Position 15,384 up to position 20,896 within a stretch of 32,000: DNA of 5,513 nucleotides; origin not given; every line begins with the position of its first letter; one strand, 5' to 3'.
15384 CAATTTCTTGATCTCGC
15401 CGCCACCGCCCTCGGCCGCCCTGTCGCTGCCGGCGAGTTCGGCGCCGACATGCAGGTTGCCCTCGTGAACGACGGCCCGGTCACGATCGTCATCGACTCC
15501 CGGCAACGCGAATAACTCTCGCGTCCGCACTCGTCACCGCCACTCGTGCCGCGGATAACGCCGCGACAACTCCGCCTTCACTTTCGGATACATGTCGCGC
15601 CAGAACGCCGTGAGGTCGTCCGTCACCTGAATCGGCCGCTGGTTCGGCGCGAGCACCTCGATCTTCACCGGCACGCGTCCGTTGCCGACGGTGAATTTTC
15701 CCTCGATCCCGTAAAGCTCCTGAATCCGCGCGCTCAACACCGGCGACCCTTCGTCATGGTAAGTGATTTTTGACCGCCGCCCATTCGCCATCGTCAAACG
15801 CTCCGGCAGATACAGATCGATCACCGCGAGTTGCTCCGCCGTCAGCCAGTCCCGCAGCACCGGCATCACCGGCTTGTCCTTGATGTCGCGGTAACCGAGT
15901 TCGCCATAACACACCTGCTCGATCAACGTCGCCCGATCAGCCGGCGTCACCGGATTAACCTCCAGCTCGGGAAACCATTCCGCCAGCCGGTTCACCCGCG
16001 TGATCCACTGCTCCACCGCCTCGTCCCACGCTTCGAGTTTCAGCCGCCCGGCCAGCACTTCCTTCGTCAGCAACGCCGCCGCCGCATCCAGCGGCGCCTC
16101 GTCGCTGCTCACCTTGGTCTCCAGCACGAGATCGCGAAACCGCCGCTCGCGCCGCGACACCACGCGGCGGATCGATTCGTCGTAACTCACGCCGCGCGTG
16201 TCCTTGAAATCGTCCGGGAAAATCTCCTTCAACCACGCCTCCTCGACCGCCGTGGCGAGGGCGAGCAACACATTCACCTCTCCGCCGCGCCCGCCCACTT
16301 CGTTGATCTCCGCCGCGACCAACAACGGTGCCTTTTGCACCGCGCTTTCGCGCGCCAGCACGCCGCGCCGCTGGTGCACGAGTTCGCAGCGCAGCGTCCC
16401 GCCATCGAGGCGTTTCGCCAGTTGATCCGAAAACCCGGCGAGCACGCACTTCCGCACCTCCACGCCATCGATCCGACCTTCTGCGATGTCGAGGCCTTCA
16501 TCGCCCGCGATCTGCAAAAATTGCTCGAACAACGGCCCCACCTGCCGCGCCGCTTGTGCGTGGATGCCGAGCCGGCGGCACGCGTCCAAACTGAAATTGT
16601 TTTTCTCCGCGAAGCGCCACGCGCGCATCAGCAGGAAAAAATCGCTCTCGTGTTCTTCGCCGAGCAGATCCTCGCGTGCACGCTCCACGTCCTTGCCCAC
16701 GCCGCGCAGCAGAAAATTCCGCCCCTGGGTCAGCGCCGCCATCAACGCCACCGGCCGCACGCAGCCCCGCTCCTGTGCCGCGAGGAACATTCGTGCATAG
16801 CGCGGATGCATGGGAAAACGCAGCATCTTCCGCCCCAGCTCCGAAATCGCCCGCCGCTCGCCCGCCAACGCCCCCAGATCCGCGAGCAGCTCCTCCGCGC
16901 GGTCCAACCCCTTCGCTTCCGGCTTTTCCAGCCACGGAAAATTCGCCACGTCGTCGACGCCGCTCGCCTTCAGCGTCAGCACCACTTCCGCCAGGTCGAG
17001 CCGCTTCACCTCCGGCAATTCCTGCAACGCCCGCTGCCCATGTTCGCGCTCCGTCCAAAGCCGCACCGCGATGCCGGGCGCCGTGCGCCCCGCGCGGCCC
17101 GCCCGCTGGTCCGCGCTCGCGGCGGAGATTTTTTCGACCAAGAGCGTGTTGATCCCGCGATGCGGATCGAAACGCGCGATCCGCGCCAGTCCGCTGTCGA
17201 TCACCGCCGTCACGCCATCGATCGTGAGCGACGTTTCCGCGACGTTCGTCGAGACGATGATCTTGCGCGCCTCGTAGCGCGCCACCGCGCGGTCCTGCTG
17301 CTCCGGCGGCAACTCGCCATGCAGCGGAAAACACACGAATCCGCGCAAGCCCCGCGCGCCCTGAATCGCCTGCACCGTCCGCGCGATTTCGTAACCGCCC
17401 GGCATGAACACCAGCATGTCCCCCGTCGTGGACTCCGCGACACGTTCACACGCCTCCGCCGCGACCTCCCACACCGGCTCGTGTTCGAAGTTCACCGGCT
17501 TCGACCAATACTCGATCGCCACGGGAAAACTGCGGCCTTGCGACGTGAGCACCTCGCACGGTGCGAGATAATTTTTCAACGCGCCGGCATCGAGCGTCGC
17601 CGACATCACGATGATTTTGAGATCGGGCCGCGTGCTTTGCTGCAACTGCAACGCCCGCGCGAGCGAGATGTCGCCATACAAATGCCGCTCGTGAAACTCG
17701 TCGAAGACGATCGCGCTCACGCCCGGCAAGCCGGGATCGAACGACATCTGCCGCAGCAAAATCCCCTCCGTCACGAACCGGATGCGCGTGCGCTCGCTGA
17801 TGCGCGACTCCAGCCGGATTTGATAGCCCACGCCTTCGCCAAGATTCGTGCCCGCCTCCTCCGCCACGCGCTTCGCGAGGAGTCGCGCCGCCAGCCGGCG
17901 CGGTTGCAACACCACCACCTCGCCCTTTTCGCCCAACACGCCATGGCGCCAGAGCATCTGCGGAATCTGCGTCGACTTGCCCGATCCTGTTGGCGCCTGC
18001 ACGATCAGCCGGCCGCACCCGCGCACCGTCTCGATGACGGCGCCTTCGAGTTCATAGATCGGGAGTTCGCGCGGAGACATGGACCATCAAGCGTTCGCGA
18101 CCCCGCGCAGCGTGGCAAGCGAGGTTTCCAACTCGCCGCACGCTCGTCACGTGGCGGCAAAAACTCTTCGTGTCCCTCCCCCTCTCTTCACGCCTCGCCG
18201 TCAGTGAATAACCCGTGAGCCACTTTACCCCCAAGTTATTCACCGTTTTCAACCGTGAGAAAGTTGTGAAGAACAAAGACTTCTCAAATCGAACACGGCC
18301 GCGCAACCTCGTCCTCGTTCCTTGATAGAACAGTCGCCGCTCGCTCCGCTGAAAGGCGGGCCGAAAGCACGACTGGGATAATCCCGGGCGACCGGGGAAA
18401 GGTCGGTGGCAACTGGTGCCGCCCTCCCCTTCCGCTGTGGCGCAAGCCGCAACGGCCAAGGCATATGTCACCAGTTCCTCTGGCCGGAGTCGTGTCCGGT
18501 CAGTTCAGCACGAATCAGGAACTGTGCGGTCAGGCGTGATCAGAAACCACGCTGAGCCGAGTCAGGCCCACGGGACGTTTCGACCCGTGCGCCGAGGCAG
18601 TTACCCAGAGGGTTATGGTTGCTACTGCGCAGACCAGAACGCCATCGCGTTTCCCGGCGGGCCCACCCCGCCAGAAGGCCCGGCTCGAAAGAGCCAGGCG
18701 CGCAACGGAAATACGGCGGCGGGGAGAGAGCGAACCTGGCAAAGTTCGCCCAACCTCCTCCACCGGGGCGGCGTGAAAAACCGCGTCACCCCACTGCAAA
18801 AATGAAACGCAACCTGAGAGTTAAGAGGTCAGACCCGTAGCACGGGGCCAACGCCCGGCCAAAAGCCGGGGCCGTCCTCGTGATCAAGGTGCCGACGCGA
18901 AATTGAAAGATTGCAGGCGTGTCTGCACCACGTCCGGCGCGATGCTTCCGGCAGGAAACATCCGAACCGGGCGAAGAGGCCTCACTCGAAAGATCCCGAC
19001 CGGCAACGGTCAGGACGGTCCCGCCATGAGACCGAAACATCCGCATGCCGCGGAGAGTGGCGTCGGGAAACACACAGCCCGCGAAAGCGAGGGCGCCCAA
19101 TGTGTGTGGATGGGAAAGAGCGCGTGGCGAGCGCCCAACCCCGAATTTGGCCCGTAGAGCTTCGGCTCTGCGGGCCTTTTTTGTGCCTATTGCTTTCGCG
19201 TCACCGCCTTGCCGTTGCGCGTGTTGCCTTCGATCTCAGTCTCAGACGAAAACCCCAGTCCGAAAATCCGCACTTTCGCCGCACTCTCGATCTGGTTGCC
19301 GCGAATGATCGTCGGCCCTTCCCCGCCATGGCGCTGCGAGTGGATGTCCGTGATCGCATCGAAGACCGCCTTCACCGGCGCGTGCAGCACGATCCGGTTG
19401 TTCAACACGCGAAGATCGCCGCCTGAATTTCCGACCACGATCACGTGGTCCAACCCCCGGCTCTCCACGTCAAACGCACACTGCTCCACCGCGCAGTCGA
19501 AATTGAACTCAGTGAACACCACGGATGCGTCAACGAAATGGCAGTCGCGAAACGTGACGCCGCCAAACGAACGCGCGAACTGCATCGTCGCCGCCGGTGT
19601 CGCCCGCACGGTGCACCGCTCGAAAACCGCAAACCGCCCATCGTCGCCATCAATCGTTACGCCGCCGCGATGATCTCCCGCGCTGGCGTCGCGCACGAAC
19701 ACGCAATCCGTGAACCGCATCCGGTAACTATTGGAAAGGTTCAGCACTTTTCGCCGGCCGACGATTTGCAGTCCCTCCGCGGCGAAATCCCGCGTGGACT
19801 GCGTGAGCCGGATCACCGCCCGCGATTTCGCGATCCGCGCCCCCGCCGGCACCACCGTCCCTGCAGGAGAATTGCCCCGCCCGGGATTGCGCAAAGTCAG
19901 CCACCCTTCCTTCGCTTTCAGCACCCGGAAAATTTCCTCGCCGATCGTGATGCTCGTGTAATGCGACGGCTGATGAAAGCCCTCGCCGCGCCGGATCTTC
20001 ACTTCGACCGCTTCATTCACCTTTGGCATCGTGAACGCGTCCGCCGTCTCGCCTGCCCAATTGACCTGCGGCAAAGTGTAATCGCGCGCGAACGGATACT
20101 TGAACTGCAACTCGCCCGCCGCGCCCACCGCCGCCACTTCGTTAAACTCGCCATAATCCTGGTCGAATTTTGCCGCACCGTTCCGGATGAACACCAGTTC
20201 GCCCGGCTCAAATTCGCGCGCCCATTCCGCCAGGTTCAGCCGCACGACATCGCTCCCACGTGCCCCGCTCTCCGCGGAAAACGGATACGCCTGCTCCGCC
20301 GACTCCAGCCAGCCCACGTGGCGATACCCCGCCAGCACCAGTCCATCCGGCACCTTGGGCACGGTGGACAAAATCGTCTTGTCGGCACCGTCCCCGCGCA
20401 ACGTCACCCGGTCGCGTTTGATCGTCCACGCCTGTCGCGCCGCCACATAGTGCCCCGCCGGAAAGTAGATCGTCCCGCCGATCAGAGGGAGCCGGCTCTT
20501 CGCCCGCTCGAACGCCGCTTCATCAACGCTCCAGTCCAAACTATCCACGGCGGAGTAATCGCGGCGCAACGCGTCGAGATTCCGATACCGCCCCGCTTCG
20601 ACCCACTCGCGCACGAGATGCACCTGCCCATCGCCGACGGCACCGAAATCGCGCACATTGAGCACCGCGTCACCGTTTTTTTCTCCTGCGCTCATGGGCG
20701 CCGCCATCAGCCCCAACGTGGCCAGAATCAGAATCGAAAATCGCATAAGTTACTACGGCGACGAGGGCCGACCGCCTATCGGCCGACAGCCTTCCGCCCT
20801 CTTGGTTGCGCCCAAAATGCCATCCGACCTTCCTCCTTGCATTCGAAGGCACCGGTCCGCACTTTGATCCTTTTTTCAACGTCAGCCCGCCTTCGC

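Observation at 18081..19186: A 1.1 kb ORF-poor gap holds a densely structured + strand RNA locus, transcribed opposite to both neighbours and closed by a strong terminator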

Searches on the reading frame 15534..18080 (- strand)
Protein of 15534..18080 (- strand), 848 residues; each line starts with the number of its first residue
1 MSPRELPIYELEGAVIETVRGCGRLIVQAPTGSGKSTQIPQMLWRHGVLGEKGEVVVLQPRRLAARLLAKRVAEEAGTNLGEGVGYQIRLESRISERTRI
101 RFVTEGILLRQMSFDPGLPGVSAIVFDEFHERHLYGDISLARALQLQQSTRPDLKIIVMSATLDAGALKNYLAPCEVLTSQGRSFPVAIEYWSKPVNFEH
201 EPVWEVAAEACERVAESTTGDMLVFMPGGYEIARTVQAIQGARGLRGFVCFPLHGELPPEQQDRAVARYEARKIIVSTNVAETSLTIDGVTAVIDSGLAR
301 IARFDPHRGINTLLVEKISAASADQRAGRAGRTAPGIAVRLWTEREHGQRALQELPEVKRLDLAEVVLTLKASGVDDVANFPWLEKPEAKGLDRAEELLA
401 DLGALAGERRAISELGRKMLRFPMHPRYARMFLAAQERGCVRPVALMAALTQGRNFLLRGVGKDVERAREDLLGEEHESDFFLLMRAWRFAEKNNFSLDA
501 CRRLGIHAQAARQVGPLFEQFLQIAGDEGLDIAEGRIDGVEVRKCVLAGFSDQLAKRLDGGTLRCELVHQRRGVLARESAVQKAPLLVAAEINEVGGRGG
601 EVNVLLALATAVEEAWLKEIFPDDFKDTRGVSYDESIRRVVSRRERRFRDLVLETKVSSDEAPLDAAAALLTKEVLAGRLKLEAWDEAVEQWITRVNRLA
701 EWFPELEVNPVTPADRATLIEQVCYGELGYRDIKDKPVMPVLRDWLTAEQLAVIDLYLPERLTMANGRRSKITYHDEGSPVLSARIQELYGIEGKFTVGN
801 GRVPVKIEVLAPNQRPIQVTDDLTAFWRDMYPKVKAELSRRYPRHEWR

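Call 35: search_protein_families(library=pfam, proteins=[window:15534-18080:-])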
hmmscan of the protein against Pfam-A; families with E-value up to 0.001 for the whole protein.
window:15534-18080:- (848 aa): 5 families
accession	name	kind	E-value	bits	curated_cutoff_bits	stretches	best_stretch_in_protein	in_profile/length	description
PF08482.15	HrpB_C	-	8.5e-38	130.1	25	1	725-847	7-129/133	ATP-dependent helicase C-terminal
PF00271.37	Helicase_C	-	7.8e-13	49.1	23.5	1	215-333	11-109/110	Helicase conserved C-terminal domain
PF00270.35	DEAD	-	4.3e-09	36.8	26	1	17-164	9-161/167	DEAD/DEAH box helicase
PF21010.2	HA2_C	-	5.5e-06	27.3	21.3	1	425-483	1-76/77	Helicase associated domain (HA2), ratchet-like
PF04408.29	HA2_N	-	3e-05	24.4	21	1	395-423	1-28/29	Helicase associated domain (HA2), winged-helix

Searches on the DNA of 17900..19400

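Call 4: search_rna_families(source=window, start=17900, end=19400, threshold=evalue, max_evalue=1, show_alignments=1)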
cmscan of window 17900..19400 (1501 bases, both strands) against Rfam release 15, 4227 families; matches with E-value up to 1: 2.
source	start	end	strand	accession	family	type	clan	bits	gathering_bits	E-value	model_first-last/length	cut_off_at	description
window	18376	19135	+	RF03079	MISL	Gene; sRNA;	-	535.3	274.6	2.8e-163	1-751/751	no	MISL RNA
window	18107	18132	+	RF01340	CRISPR-DR29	Gene; CRISPR;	-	20.6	39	0.26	1-37/37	no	CRISPR RNA direct repeat element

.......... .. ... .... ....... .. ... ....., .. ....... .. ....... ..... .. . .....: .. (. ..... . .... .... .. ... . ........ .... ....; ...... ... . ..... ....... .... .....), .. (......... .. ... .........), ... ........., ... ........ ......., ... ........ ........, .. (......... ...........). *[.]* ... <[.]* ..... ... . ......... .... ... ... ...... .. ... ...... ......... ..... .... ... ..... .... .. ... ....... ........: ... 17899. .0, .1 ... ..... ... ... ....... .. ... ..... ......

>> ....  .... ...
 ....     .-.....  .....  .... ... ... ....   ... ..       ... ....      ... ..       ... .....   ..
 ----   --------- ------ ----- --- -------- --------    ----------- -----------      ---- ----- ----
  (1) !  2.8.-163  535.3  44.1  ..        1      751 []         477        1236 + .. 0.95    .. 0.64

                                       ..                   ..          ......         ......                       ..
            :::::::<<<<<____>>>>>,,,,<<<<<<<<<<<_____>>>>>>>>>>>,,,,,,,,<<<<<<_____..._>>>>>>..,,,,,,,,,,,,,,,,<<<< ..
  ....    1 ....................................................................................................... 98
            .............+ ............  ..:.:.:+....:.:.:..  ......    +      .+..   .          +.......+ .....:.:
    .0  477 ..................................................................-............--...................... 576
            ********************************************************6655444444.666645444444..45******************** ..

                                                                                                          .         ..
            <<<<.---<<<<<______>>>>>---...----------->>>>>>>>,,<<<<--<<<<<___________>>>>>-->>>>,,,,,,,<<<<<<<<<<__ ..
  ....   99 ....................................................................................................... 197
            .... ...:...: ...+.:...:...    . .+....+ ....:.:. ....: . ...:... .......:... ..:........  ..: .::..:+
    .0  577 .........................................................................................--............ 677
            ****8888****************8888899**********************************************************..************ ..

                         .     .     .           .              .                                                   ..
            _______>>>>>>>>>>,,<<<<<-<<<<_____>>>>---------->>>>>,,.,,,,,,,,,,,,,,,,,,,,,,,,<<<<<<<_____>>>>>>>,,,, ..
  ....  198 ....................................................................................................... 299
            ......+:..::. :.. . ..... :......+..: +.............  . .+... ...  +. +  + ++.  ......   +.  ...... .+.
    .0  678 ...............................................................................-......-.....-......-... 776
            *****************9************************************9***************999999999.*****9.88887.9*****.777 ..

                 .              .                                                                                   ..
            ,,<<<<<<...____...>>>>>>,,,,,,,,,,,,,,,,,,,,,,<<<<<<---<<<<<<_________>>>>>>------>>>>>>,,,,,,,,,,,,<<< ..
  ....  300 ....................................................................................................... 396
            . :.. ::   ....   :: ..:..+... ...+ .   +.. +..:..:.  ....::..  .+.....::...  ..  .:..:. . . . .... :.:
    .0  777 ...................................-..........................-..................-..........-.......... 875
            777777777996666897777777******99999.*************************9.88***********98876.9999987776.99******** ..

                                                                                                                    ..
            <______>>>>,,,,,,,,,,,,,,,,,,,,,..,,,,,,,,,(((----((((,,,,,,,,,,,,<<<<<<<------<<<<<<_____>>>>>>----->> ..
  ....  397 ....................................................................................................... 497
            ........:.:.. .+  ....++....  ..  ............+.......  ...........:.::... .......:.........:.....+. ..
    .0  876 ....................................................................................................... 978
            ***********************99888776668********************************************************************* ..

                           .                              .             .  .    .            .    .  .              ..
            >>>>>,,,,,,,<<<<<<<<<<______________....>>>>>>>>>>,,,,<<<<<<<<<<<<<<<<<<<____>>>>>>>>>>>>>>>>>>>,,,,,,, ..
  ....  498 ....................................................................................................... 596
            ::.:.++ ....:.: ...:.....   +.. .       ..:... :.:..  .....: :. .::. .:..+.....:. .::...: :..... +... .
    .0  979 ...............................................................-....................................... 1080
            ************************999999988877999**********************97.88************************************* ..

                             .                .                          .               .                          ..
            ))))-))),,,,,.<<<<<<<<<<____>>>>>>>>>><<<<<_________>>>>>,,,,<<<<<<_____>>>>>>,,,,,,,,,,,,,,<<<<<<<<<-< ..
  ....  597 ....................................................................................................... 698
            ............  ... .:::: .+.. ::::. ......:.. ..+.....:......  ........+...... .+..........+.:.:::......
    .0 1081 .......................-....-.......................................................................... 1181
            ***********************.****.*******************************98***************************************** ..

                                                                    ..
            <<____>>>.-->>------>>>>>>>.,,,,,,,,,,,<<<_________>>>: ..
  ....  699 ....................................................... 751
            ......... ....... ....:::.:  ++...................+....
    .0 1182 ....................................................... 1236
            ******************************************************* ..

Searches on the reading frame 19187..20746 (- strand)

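Call 35: search_protein_families(library=pfam, proteins=[window:19187-20746:-])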
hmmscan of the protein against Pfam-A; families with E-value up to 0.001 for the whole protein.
window:19187-20746:- (519 aa): 1 family
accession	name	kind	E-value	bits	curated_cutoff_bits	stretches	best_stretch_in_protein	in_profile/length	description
PF12708.12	Pect-lyase_RHGA_epim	-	8.3e-06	26.2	27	0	90-132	34-74/213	Rhamnogalacturonase A/epimerase, pectate lyase-like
